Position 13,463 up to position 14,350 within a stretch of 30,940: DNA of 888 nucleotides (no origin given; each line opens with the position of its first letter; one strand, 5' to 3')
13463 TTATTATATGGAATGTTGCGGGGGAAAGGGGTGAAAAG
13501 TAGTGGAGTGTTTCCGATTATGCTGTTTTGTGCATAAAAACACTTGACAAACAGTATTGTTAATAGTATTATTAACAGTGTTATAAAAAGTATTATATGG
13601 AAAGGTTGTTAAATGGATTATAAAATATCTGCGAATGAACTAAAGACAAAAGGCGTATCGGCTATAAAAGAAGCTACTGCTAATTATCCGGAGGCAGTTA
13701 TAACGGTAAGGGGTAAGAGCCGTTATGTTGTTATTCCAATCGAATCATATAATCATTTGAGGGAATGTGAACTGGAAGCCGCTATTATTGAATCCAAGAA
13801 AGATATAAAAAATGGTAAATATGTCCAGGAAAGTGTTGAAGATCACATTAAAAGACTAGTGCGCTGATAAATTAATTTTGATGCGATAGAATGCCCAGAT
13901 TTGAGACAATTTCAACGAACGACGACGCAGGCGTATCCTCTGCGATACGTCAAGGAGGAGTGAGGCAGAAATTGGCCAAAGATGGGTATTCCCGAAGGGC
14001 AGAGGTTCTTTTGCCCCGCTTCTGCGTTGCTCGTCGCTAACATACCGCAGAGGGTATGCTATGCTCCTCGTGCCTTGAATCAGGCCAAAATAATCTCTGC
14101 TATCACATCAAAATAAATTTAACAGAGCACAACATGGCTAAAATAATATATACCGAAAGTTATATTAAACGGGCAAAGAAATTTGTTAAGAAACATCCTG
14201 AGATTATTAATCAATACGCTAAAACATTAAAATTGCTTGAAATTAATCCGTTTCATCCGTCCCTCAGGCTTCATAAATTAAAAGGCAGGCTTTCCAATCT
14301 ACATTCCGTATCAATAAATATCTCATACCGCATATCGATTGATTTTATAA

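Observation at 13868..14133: Phd/YefM antitoxin and RelE-type toxin are split by a GC-rich structured insertion, and an XRE regulator follows the toxin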

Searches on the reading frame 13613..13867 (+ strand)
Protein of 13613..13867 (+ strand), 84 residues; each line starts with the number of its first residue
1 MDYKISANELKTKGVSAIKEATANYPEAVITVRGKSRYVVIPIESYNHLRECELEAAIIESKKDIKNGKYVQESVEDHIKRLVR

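Call 13: search_protein_families(library=pfam, proteins=[window:13613-13867:+], max_evalue=0.1)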
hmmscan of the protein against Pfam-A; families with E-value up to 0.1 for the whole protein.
window:13613-13867:+ (84 aa): 1 family
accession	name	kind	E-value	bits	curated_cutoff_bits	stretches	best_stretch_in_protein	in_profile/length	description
PF02604.26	PhdYeFM_antitox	-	6.3e-05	23.1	29.8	1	5-53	4-51/74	Antitoxin Phd_YefM, type II toxin-antitoxin system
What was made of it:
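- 13613..13867 (+): Phd/YefM-type antitoxin, 84 aa; the last two codons (V, R) and the TGA stop lie inside the inserted element. Pfam PF02604 gives E = 6e-5, below the curated cut-off (call 13).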

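Call 14: search_protein_families(library=ncbifam, proteins=[window:13613-13867:+], max_evalue=0.1)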
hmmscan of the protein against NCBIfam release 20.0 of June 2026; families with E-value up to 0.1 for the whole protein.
window:13613-13867:+ (84 aa): 2 families
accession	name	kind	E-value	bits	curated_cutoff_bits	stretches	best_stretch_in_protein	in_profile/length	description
TIGR01552.1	phd_fam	subfamily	0.0091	15.3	20.8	1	6-51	3-47/53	type II toxin-antitoxin system prevent-host-death family antitoxin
NF007086.0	PRK09539.1-3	equivalog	0.029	15.1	101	1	2-68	6-68/92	tRNA-splicing endonuclease subunit beta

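Call 16: find_encoding_contigs(protein=window:13613-13867:+, flank=3000, max_places=10)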
Protein window:13613-13867:+ (84 aa): 2 contigs read that carry it; 1 place shown.
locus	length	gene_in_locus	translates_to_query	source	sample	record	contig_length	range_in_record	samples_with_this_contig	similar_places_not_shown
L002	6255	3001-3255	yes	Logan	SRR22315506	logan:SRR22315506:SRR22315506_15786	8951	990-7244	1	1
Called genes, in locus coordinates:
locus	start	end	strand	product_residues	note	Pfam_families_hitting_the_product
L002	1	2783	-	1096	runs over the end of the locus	-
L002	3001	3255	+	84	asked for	-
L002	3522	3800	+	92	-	-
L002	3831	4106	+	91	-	PF13744:HTH_37 (faint), PF12844:HTH_19, PF13560:HTH_31, PF01381:HTH_3, PF13443:HTH_26 (weak)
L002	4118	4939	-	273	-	PF01503:PRA-PH (faint), PF03819:MazG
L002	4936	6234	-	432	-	PF13638:PIN_4, PF02562:PhoH, PF13604:AAA_30, PF13245:AAA_19 (faint)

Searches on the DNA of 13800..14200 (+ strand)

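Call 6: search_rna_families(source=window, start=13800, end=14200, threshold=evalue, max_evalue=10, show_alignments=3)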
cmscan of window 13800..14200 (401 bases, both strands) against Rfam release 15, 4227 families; matches with E-value up to 10: 0.
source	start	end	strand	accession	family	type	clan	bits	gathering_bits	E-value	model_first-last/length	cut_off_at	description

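Call 30: search_dna_similar(query=window:13855-14135:+, collection=plasmids, mode=distant, max_evalue=1)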
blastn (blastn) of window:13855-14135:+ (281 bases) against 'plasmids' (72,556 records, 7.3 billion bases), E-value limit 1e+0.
No match.

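Call 31: search_dna_similar(query=window:13855-14135:+, collection=phages, mode=distant, max_evalue=1)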
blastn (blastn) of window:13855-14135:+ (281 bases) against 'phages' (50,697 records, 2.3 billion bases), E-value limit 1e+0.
No match.
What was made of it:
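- Tried and rejected: blastn of the insert against plasmid and phage collections: no match (calls 30, 31).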

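Call 45: build_rna_model(alignment_id=A1)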
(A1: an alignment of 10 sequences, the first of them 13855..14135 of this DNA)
Model R1 built from alignment A1 (10 sequences, 291 columns); structure: RNAalifold consensus.
model positions 278; base pairs 85; branch points 1; effective number of sequences 2.11; information 0.59 bits per position. Calibrated on 0.2 Mb of random sequence (short: E-values are rough).
structure used (alignment columns):
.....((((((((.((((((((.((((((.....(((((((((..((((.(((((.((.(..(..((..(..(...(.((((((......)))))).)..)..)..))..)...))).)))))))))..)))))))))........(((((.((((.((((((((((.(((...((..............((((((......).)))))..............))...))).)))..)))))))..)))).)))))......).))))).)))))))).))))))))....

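Call 46: search_with_rna_model(model_id=R1, sources=[window, L003, L083, L084, L085, L086, L087, L088, L089, L090, L091, L092, L093, L094, L095, L096, L097, L098, L099, L100, L101, L102, L103, L104, L105, L106, L107, L108, L109], max_evalue=1)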
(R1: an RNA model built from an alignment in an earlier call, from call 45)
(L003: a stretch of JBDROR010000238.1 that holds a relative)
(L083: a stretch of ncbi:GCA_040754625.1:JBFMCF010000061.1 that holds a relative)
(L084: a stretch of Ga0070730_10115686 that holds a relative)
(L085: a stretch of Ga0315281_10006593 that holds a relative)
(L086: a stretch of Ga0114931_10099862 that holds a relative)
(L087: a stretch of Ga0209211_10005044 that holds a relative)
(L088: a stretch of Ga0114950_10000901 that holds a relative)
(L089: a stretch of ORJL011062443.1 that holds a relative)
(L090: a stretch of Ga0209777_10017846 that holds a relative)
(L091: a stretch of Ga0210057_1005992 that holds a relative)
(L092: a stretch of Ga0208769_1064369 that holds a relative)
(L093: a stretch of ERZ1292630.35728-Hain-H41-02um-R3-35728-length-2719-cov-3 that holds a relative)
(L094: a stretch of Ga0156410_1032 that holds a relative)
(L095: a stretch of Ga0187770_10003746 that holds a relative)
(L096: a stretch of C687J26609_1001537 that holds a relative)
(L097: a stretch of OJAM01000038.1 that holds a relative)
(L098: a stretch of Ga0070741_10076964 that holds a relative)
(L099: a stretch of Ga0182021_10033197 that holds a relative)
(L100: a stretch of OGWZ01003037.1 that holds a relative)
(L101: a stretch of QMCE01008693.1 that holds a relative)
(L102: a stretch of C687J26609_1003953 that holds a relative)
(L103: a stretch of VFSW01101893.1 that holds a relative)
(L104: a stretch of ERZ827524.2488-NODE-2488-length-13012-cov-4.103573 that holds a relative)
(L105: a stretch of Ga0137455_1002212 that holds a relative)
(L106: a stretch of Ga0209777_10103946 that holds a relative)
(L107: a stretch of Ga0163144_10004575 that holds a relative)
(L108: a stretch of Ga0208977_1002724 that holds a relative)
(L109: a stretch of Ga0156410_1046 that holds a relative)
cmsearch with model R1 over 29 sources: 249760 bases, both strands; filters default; matches with E-value up to 1: 33.
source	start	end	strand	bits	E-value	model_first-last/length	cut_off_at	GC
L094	535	811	+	282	1.2e-78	1-278/278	no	0.52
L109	3792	4068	+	281.7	1.5e-78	1-278/278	no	0.52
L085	6513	6793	-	272.1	8.2e-76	1-278/278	no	0.55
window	13855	14133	+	269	6.4e-75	1-278/278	no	0.47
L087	11467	11745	+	265.2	7.5e-74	1-278/278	no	0.57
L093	1490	1770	-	257.7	9.8e-72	1-278/278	no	0.54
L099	2317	2592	-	250.9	8.5e-70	1-278/278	no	0.49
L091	6581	6855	+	243.3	1.2e-67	1-278/278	no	0.43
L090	2873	3150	+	241.1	5.2e-67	1-278/278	no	0.46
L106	634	912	+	240.5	7.9e-67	1-278/278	no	0.43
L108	1856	2132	+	231.8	2.2e-64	1-278/278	no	0.48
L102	1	231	-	199.1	4.6e-55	1-229/278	3'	0.53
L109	3793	4069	-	198.9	5.2e-55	1-278/278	no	0.52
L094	536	812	-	198.5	6.6e-55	1-278/278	no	0.52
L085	6512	6792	+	153.2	5e-42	1-278/278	no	0.56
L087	11468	11746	-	150.9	2.2e-41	1-278/278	no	0.57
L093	1489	1769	+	130.2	1.7e-35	1-278/278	no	0.54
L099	2316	2591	+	129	3.6e-35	1-278/278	no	0.49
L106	635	913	-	124.3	7.7e-34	1-278/278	no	0.43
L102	1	230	+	120.4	9.9e-33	52-278/278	5'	0.53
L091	6582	6856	-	114.1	6.1e-31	1-278/278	no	0.43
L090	2874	3151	-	112.3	2e-30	1-278/278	no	0.46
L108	1857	2133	-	89.6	5.8e-24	1-278/278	no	0.48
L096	5056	5153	+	73.5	2.1e-19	1-99/278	3'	0.5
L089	1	113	-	49.4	1.5e-12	1-114/278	3'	0.57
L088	6888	6945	-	35.3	1.5e-08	58-115/278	no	0.71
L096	5057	5153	-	30.3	4e-07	183-278/278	5'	0.51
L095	763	950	-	23.3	4e-05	1-278/278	no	0.68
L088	6884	6949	+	18.5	0.00092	163-227/278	no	0.74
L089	1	112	+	17.8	0.0015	168-278/278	5'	0.57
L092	709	748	+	11.3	0.099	68-105/278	no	0.65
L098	3450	3544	-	8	0.89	1-278/278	no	0.69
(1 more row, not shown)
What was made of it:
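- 13859..14130 (+): Inserted MITE-like structured element (whole unit, imperfect palindrome GTGC...GCAC). The covariance model scores it at 269 bits (call 46).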

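Call 59: search_with_rna_model(model_id=R1, sources=[L110, L111, L112, L113, L114, L115], max_evalue=0.01)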
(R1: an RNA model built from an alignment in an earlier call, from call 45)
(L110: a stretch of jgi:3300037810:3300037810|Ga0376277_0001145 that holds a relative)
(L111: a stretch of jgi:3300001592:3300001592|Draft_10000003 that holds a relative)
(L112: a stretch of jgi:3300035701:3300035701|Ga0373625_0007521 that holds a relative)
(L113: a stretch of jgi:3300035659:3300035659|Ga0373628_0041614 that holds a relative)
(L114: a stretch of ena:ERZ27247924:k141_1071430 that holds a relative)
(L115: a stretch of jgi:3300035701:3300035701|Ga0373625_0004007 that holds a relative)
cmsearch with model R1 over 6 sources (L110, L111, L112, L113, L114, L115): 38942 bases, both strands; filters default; matches with E-value up to 0.01: 12.
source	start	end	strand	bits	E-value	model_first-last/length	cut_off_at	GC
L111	3980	4260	-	237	1.2e-66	1-278/278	no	0.56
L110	3912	4198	-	224.3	4.7e-63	1-278/278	no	0.44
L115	3980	4270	-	198.2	1.2e-55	1-278/278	no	0.56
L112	3980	4288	-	171.2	6e-48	1-278/278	no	0.56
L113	2563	2871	-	171.2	6e-48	1-278/278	no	0.56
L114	237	545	-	171.2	6e-48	1-278/278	no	0.56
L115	3979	4269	+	155.8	1.4e-43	1-278/278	no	0.56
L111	3979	4259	+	136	5.8e-38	1-278/278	no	0.56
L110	3911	4197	+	130.1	2.7e-36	1-278/278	no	0.44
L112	3979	4287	+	127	2.1e-35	1-278/278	no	0.56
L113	2562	2870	+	127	2.1e-35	1-278/278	no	0.56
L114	236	544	+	127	2.1e-35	1-278/278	no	0.56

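Call 71: search_rna_families(sources=[L085, L094, L099, L106, L108, L093, L087, L091, L110, L111, L115, L112], threshold=gathering)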
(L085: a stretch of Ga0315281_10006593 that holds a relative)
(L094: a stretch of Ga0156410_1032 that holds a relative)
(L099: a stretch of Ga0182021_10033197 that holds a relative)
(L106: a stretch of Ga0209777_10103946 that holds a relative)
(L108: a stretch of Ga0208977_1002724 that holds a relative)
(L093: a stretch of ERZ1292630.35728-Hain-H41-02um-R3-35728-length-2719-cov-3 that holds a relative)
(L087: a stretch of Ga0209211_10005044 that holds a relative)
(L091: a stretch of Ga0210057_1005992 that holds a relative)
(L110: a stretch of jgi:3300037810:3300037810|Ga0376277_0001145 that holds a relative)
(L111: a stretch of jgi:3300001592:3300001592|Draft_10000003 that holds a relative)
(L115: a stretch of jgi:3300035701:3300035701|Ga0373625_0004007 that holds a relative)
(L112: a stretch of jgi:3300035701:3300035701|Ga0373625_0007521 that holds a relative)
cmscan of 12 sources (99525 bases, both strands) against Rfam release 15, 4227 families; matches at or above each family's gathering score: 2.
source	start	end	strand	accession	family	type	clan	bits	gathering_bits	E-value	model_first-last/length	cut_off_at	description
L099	3321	3674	+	RF00023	tmRNA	Gene;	CL00001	179.6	47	2.7e-71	1-374/374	no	transfer-messenger RNA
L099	2643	2726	-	RF00005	tRNA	Gene; tRNA;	CL00001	51.3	29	6.9e-08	1-71/71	no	tRNA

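Call 82: search_with_rna_model(model_id=R1, sources=[L116, L117, L118, L119, L120], max_evalue=0.01)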
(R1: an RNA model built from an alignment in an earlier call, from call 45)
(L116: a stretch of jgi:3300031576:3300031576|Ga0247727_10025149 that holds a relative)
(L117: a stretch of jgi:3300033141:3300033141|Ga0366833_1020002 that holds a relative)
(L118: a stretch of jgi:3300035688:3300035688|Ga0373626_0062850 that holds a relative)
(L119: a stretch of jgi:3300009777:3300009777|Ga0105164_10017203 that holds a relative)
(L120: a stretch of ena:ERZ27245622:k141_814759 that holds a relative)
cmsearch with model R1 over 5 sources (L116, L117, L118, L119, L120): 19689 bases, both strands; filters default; matches with E-value up to 0.01: 12.
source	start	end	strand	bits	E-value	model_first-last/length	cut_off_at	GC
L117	2507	2789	-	218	1.5e-61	1-278/278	no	0.45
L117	826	1110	-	215.2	9.6e-61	1-278/278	no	0.45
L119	2495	2792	-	202.5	3.9e-57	1-278/278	no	0.63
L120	1956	2253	-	202.5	3.9e-57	1-278/278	no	0.63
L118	2265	2552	-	193.1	1.7e-54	1-278/278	no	0.54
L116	2495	2768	-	182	2.5e-51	1-278/278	no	0.47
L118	2264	2551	+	160.8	2.6e-45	1-278/278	no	0.54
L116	2494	2767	+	134.6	7.3e-38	1-278/278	no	0.47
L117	2506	2788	+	119.3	1.6e-33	1-278/278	no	0.45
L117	825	1109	+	118.4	3e-33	1-278/278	no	0.45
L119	2494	2791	+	107.8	3.1e-30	1-278/278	no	0.63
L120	1955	2252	+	107.8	3.1e-30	1-278/278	no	0.63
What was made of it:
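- The covariance model R1 scores full-length copies at 171-282 bits (calls 46, 59, 82).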
